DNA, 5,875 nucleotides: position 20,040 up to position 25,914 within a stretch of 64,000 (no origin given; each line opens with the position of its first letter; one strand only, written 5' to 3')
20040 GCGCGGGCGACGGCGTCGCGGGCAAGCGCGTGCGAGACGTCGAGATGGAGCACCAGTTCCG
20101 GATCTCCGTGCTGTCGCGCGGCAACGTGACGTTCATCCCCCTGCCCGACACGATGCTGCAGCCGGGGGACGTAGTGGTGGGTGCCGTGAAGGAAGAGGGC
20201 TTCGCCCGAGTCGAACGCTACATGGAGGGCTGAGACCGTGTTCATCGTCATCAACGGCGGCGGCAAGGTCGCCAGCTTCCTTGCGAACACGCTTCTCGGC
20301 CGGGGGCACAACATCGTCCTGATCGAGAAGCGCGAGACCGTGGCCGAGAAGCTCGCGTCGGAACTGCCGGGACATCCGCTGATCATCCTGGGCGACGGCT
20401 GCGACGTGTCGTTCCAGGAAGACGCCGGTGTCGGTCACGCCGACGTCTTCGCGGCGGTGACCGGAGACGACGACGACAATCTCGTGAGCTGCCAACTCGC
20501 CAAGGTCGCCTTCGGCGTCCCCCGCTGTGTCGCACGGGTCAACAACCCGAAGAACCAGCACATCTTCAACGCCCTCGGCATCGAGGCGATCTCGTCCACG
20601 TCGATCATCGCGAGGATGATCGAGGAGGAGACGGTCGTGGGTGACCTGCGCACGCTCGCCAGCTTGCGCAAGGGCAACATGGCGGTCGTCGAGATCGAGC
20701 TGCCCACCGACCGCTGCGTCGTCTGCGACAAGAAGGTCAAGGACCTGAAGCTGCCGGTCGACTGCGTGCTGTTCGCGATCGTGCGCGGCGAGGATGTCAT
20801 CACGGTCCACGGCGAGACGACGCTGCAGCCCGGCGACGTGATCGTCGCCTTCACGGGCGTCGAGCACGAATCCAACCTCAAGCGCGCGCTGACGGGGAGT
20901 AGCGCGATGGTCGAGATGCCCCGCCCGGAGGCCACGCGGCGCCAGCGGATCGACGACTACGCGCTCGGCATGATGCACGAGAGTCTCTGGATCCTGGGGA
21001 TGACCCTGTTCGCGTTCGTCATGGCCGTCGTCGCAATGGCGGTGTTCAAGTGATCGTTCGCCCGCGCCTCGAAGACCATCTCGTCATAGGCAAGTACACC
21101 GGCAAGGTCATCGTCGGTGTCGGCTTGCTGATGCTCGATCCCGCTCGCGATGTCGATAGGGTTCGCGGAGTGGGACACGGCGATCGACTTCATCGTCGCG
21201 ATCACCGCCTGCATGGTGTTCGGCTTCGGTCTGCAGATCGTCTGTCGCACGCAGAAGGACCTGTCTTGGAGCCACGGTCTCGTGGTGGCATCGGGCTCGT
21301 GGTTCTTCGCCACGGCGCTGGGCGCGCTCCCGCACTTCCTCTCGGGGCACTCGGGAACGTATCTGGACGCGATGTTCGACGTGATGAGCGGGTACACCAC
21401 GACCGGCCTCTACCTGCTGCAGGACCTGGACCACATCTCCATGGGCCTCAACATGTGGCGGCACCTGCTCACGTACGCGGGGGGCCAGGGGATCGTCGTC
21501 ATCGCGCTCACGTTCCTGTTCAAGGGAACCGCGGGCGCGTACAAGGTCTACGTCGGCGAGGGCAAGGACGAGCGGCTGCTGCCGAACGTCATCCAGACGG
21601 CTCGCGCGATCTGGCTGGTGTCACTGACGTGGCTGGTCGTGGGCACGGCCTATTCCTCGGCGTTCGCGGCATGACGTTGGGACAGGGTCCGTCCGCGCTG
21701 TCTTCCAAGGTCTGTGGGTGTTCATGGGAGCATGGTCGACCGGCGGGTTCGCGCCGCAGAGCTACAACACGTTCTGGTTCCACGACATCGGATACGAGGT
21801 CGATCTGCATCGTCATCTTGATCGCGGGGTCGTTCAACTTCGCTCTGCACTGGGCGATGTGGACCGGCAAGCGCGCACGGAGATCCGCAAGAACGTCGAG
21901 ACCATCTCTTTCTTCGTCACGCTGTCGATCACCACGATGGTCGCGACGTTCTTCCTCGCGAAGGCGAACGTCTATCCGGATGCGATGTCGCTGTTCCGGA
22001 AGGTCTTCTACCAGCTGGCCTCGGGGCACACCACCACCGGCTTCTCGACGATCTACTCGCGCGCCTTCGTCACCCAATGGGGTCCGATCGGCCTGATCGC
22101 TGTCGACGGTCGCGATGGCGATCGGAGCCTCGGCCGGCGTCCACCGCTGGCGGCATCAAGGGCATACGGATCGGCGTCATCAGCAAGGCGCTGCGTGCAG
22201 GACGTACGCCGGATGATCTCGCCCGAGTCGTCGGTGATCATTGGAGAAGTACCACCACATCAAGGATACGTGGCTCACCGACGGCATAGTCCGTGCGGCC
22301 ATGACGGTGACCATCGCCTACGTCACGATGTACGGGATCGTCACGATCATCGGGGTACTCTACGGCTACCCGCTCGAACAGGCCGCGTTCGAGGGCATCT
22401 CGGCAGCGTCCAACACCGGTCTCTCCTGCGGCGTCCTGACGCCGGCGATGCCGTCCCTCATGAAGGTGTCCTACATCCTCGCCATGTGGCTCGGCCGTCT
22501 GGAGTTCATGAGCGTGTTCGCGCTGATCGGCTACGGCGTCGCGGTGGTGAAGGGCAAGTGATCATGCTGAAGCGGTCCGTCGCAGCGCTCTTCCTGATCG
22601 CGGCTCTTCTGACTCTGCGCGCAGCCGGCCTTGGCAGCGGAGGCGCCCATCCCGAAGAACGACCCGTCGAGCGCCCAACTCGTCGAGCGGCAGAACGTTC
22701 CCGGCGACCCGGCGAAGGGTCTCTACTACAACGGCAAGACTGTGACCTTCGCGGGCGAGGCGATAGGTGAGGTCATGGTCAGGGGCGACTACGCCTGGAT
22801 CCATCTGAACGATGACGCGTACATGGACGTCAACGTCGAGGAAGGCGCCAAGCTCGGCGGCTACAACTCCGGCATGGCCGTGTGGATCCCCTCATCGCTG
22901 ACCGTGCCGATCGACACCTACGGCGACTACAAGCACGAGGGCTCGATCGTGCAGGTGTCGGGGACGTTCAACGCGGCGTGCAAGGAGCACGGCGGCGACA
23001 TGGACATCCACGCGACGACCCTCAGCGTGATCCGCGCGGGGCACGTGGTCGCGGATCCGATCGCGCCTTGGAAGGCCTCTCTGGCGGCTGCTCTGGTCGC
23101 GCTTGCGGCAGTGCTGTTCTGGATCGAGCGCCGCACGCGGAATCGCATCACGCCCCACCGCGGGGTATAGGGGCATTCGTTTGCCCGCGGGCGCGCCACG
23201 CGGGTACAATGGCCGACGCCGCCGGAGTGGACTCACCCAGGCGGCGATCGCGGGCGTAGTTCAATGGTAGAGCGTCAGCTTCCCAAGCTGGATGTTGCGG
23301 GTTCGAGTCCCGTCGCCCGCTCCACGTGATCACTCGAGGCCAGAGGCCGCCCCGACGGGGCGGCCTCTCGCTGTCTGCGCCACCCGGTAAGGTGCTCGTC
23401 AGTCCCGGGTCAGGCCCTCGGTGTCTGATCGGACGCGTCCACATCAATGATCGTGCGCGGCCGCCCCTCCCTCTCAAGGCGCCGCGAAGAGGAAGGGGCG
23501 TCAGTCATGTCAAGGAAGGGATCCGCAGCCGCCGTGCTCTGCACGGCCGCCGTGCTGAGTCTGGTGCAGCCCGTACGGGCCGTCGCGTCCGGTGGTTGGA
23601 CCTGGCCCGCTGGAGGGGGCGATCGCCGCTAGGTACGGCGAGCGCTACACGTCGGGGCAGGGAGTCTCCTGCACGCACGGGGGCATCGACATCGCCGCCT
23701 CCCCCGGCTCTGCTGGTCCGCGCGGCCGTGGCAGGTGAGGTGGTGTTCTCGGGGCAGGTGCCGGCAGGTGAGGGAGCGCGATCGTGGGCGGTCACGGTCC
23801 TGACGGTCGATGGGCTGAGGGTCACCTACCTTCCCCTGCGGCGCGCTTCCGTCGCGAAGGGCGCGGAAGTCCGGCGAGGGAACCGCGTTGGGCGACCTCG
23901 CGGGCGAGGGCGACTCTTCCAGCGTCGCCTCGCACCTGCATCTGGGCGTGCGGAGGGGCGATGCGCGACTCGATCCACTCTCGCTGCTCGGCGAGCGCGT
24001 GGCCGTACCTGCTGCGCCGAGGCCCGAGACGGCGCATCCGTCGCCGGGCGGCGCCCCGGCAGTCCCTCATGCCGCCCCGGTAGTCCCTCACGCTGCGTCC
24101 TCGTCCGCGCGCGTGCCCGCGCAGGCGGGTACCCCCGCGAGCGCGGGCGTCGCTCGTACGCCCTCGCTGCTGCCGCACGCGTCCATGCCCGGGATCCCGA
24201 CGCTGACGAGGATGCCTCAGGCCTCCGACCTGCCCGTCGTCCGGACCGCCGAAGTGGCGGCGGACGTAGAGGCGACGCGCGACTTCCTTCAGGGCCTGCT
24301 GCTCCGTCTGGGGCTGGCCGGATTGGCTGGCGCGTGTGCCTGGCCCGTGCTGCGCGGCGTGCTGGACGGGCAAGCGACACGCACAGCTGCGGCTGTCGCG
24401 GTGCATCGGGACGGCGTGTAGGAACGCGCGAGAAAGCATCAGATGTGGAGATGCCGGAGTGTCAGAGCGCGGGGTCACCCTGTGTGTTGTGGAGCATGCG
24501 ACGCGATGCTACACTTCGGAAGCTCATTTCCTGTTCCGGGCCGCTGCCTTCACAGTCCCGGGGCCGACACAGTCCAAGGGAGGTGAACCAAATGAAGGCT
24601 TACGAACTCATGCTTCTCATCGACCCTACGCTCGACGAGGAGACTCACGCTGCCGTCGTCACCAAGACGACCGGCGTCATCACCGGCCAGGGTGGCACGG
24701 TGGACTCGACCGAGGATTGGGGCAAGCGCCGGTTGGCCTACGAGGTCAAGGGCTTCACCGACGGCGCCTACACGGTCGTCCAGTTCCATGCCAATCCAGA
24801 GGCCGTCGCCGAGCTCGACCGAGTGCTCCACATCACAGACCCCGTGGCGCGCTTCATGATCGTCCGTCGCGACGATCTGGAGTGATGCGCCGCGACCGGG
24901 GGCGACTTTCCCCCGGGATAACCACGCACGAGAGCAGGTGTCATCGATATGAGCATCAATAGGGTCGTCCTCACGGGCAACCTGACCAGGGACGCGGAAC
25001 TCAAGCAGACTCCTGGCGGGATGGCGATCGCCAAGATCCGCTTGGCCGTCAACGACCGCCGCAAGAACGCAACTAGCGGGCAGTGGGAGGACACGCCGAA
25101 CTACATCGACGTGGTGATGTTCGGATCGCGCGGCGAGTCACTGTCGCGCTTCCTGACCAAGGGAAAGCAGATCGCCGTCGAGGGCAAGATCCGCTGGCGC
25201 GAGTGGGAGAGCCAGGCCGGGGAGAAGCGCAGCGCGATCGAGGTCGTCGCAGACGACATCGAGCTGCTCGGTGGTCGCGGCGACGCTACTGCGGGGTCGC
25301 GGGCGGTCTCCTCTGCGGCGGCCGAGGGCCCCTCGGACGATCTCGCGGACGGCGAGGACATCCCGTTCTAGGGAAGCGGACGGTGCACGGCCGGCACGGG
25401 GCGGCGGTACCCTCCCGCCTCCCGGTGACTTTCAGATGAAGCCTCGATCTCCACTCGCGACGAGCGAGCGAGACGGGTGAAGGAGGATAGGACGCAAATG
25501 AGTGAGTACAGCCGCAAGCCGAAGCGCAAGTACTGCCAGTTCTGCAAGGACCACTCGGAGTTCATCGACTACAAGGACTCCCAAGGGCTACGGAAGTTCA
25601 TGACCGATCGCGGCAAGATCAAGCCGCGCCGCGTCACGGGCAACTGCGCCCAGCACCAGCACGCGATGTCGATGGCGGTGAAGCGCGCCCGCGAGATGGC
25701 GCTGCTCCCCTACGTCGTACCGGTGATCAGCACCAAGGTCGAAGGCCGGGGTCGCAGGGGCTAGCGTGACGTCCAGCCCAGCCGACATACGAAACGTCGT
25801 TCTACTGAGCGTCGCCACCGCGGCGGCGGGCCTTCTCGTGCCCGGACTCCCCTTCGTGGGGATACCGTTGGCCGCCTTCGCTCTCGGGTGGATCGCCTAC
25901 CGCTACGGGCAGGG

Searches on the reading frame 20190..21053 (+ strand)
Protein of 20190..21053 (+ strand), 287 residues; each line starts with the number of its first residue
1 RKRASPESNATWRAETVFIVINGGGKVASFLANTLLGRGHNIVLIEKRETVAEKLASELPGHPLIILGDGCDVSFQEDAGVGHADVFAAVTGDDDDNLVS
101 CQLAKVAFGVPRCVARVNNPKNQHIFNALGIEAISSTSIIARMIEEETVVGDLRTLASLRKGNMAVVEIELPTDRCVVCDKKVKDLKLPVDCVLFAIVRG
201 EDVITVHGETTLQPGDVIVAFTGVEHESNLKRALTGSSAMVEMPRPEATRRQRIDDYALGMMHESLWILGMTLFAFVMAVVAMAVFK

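Call 50: search_protein_families(library=pfam, proteins=[window:20190-21053:+], max_evalue=0.0001)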
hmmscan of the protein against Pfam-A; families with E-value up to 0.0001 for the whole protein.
window:20190-21053:+ (287 aa): 2 families
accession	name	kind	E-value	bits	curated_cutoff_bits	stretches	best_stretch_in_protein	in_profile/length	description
PF02254.24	TrkA_N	-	2.2e-24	86.5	23.8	1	19-136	1-115/116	TrkA-N domain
PF02080.26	TrkA_C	-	5.9e-10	39.4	27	1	167-231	2-67/71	TrkA-C domain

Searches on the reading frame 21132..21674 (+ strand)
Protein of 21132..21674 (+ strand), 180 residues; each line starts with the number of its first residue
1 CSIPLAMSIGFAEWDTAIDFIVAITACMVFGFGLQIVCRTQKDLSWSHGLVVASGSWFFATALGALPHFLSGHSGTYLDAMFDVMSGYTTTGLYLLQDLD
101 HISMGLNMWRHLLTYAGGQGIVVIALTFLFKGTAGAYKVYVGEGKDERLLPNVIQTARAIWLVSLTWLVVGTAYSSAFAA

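Call 50: search_protein_families(library=pfam, proteins=[window:21132-21674:+], max_evalue=0.0001)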
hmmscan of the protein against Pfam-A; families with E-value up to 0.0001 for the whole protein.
window:21132-21674:+ (180 aa): 1 family
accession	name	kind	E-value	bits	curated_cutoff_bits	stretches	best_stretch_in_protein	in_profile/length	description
PF02386.22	TrkH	-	3e-11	42.9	27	1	21-172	6-162/502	Cation transport protein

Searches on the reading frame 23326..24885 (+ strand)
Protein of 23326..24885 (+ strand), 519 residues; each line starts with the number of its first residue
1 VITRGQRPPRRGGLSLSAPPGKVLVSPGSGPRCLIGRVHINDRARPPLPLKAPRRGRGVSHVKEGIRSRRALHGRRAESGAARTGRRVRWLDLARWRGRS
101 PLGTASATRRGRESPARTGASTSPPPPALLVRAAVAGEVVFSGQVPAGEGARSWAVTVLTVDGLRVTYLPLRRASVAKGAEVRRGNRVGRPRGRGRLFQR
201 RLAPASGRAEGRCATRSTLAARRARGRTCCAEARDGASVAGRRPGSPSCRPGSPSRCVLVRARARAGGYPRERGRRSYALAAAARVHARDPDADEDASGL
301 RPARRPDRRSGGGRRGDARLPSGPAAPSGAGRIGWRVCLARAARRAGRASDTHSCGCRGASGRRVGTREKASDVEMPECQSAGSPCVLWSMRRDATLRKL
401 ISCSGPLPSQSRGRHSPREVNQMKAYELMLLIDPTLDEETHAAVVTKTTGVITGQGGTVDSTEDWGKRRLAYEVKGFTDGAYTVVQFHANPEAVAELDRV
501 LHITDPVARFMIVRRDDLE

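Call 50: search_protein_families(library=pfam, proteins=[window:23326-24885:+], max_evalue=0.0001)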
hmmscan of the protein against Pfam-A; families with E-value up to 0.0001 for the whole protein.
window:23326-24885:+ (519 aa): 2 families
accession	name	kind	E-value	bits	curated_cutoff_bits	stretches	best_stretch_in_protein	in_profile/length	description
PF01250.22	Ribosomal_S6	-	7e-29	100.3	27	1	426-514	2-90/90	Ribosomal protein S6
PF01551.29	Peptidase_M23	-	1.1e-05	25.9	28.7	1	131-192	16-73/96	Peptidase family M23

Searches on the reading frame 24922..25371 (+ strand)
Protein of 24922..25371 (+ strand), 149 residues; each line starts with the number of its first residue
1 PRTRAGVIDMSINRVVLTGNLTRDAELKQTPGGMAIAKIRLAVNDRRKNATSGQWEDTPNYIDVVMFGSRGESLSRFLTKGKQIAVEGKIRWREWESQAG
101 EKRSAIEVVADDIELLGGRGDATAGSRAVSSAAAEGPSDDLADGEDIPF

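Call 50: search_protein_families(library=pfam, proteins=[window:24922-25371:+], max_evalue=0.0001)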
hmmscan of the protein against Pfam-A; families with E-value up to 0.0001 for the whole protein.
window:24922-25371:+ (149 aa): 3 families
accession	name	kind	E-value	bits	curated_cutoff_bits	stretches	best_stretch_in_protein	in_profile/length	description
PF00436.31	SSB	-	1.3e-30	106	26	1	12-116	1-104/104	Single-strand binding protein family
PF22657.2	SSB_1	-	4.3e-05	24.1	27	1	13-91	1-76/91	Another single-strand binding protein family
PF01336.31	tRNA_anti-codon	-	8.5e-05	22.9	27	0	57-116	24-75/75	OB-fold nucleic acid binding domain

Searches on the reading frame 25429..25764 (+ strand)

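Call 50: search_protein_families(library=pfam, proteins=[window:25429-25764:+], max_evalue=0.0001)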
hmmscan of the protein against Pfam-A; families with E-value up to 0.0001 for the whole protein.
window:25429-25764:+ (111 aa): 1 family
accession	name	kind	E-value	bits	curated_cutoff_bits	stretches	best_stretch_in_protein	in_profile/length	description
PF01084.26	Ribosomal_S18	-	9e-24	83.8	21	1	44-93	3-52/52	Ribosomal protein S18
